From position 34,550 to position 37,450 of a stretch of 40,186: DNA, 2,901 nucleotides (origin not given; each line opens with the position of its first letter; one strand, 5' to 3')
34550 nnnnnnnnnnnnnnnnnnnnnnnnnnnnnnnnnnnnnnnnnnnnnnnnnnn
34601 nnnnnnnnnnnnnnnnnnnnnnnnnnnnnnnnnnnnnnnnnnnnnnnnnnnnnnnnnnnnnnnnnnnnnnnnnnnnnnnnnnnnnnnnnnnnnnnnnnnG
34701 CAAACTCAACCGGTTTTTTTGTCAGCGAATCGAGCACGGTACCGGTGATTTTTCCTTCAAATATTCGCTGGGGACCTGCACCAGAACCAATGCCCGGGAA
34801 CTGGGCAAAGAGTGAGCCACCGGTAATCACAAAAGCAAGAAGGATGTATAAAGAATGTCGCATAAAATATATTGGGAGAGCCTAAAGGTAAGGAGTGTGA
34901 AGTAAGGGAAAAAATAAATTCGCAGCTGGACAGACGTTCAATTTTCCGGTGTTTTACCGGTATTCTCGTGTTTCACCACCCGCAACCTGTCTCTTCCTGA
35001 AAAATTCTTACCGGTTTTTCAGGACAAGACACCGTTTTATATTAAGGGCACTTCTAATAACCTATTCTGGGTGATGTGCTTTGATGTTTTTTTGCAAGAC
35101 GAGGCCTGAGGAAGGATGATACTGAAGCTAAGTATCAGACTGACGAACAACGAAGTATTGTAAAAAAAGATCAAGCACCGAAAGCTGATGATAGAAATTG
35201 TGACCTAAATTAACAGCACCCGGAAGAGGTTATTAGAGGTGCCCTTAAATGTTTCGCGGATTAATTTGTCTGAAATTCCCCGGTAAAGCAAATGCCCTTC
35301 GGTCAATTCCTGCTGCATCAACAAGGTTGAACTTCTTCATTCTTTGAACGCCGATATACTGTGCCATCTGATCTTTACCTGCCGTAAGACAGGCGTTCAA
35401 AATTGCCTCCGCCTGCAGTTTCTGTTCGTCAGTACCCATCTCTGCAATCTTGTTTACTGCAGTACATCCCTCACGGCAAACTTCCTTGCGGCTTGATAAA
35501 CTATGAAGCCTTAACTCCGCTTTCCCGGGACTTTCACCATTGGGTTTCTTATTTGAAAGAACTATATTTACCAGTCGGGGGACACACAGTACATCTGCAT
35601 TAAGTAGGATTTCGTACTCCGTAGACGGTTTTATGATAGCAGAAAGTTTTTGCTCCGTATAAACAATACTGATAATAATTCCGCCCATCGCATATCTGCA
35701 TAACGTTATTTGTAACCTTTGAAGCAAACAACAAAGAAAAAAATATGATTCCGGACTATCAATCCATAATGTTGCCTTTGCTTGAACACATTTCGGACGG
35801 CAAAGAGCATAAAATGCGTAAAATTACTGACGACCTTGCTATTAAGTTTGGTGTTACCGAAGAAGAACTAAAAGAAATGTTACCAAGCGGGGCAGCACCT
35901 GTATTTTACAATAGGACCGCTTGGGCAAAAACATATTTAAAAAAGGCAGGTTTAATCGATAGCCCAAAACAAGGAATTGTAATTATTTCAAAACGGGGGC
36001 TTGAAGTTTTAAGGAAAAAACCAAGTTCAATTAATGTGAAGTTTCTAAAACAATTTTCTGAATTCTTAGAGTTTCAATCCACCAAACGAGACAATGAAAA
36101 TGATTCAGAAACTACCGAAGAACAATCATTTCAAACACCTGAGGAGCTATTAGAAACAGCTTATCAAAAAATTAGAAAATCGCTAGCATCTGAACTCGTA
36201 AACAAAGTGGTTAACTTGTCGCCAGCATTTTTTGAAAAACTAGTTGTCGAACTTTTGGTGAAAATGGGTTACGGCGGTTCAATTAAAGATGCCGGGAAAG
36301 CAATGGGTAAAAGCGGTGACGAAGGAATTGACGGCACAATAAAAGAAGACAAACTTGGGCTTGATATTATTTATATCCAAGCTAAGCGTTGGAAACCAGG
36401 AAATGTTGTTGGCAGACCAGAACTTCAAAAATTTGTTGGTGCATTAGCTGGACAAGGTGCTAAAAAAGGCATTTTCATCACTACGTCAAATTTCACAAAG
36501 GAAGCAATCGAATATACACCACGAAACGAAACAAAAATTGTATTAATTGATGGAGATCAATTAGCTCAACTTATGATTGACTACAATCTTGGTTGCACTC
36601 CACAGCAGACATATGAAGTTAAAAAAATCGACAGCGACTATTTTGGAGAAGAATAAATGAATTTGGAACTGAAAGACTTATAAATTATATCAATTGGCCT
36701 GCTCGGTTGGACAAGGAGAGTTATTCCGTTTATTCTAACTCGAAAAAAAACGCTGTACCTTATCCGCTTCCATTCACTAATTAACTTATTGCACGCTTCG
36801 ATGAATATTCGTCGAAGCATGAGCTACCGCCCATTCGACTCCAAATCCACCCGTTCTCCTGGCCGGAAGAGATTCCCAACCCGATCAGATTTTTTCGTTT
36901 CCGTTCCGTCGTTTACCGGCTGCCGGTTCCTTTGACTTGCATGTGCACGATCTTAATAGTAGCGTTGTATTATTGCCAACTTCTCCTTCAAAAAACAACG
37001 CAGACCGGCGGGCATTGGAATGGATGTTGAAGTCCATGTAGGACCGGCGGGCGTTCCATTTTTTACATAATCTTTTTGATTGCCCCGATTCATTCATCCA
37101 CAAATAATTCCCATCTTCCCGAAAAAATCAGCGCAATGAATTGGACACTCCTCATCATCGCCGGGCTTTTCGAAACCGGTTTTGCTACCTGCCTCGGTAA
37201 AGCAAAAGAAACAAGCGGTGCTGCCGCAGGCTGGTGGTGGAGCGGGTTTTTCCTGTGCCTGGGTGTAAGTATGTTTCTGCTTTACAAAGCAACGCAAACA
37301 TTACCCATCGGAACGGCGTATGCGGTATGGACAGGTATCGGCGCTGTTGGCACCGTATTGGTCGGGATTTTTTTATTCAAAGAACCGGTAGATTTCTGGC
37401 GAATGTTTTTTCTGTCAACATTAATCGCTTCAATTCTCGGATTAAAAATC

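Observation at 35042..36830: Compact AT-richer islet: palindromic element + orphan 147-aa gene + divergent Mrr nuclease, with no methyltransferase or mobility gene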

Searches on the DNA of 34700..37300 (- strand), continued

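Call 77: search_rna_families(source=L078, threshold=evalue, max_evalue=0.01)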
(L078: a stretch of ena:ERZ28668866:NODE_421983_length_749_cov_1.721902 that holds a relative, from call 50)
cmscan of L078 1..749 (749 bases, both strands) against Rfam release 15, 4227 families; matches with E-value up to 0.01: 3.
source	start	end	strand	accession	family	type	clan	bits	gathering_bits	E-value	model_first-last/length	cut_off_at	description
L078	148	328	+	RF02001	group-II-D1D4-3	Intron;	CL00102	114.4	32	1.2e-24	1-170/170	no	Group II catalytic intron D1-D4-3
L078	388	472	+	RF01998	group-II-D1D4-1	Intron;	CL00102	52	35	2.1e-08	1-84/84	no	Group II catalytic intron D1-D4-1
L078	612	693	+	RF00029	Intron_gpII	Intron;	-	41.5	40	1.1e-06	1-77/77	no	Group II catalytic intron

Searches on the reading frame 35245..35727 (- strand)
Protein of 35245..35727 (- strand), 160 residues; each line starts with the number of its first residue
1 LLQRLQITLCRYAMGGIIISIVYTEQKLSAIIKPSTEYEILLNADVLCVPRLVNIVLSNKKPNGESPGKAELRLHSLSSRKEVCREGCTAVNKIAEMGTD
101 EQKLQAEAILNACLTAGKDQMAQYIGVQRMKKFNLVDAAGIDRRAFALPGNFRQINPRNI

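Call 5: search_protein_families(library=pfam, proteins=[window:35245-35727:-], max_evalue=0.01)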
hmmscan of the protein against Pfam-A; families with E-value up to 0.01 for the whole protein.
window:35245-35727:- (160 aa): 1 family
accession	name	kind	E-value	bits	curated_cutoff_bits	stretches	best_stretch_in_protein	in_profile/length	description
PF11657.13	Activator-TraM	-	0.005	17.2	24.4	1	90-125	53-88/142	Transcriptional activator TraM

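Call 6: search_protein_families(library=padloc, proteins=[window:35245-35727:-], max_evalue=1)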
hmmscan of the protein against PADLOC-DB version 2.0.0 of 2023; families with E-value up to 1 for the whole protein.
window:35245-35727:- (160 aa): 0 families

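Call 7: search_protein_families(library=ncbifam, proteins=[window:35245-35727:-], max_evalue=1)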
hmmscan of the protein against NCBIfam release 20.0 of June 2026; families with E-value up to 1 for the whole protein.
window:35245-35727:- (160 aa): 2 families
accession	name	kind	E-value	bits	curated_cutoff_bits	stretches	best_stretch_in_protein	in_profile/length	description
NF010470.0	PRK13895.1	subfamily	0.0026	17.5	139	1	92-126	56-90/144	conjugal transfer protein TraM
TIGR00760.1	araD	equivalog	0.066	12.4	389.1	1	20-72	30-82/228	L-ribulose-5-phosphate 4-epimerase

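Call 9: find_homologous_proteins(query=window:35248-35688:-, max_evalue=0.01)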
Query seq(147 aa) (147 aa): 1 proteins with E <= 0.01 among 17 candidates.
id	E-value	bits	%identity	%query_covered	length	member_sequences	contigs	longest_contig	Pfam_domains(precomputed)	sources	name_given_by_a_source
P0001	1.9e-89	315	100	100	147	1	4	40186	-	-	-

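Call 11: find_encoding_contigs(protein=P0001, flank=10000, max_places=10)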
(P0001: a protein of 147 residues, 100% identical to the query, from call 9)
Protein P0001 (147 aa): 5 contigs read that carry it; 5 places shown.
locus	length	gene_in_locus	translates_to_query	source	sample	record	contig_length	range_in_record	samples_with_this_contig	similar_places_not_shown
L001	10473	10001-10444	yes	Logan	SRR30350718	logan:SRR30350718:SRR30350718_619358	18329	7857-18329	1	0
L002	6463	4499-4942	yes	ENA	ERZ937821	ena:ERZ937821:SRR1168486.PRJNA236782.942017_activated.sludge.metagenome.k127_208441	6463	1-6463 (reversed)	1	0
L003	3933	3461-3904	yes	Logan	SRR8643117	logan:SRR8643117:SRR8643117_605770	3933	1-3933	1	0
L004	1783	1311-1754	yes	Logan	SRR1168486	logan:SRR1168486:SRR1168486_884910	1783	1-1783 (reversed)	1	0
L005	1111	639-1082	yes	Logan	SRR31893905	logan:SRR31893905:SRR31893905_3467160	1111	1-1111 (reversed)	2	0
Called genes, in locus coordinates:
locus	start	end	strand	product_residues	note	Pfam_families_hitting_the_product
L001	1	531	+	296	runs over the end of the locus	PF01925:TauE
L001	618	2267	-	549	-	PF13600:DUF4140, PF13598:DUF4139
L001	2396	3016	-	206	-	-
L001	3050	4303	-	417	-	PF00270:DEAD, PF04851:ResIII, PF00271:Helicase_C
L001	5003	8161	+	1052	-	PF00041:fn3 (faint), PF10179:NDNF (faint), PF16656:Pur_ac_phosph_N (faint), PF18962:Por_Secre_tail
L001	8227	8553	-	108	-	PF00893:Multi_Drug_Res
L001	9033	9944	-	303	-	PF14338:Mrr_N, PF04471:Mrr_cat, PF22722:NA-iREase1 (weak), PF13156:Mrr_cat_2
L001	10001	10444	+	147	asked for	-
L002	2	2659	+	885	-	?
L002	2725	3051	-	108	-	PF00893:Multi_Drug_Res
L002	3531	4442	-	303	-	PF14338:Mrr_N, PF04471:Mrr_cat, PF22722:NA-iREase1 (weak), PF13156:Mrr_cat_2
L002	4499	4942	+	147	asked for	-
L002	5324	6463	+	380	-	?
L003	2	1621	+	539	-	?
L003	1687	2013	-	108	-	PF00893:Multi_Drug_Res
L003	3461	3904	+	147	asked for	-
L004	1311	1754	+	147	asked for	-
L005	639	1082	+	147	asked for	-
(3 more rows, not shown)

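Call 22: search_protein_representatives(protein=P0001)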
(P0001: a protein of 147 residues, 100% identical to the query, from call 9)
Query: 147 residues. Proteins with E-value up to 0.001 (for the whole library): 4; up to 1e-10: 1; up to 1e-30: 1. The best 4 are listed.
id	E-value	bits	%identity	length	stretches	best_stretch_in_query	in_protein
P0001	6.0e-90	314.7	100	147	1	1-147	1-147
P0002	5.2e-07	46.2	43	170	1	44-133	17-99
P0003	4.2e-05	40.0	53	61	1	39-93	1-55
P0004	4.8e-04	36.6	47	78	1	70-137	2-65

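Call 25: find_encoding_contigs(protein=P0002, flank=5000, max_places=4)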
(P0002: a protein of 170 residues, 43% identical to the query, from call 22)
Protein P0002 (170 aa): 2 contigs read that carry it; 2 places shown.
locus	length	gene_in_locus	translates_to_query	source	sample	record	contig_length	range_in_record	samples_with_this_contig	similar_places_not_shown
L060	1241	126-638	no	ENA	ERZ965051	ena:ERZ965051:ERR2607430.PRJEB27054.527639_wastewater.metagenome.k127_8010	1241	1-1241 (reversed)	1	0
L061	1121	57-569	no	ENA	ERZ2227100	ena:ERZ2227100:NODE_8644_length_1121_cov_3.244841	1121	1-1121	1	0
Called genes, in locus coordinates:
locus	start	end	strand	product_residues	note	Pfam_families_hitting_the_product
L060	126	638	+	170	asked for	-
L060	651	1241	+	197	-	?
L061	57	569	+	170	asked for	-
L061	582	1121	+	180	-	?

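Call 27: search_protein_families(library=pfam, proteins=[L060:651-1241:+, L061:582-1121:+], max_evalue=0.01)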
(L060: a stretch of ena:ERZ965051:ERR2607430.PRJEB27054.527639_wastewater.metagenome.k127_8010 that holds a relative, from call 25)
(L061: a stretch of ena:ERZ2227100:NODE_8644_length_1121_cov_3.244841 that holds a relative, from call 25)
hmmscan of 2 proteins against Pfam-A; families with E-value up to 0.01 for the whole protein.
L060:651-1241:+ (197 aa): 1 family
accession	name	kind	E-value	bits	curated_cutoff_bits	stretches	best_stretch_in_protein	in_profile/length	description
PF00078.32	RVT_1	-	1.2e-22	81.1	29.6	1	65-197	1-129/205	Reverse transcriptase (RNA-dependent DNA polymerase)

L061:582-1121:+ (180 aa): 1 family
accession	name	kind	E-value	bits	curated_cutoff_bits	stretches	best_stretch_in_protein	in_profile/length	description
PF00078.32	RVT_1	-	8e-17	62.1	29.6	1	65-170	1-106/205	Reverse transcriptase (RNA-dependent DNA polymerase)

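Call 50: find_encoding_contigs(protein=P0004, flank=5000, max_places=4)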
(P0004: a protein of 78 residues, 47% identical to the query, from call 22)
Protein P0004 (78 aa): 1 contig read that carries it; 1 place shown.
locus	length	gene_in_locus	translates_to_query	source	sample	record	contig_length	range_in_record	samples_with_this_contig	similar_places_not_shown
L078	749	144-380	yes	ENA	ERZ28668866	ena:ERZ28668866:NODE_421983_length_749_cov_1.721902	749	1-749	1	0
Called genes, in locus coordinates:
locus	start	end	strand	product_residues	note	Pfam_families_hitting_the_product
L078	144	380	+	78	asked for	-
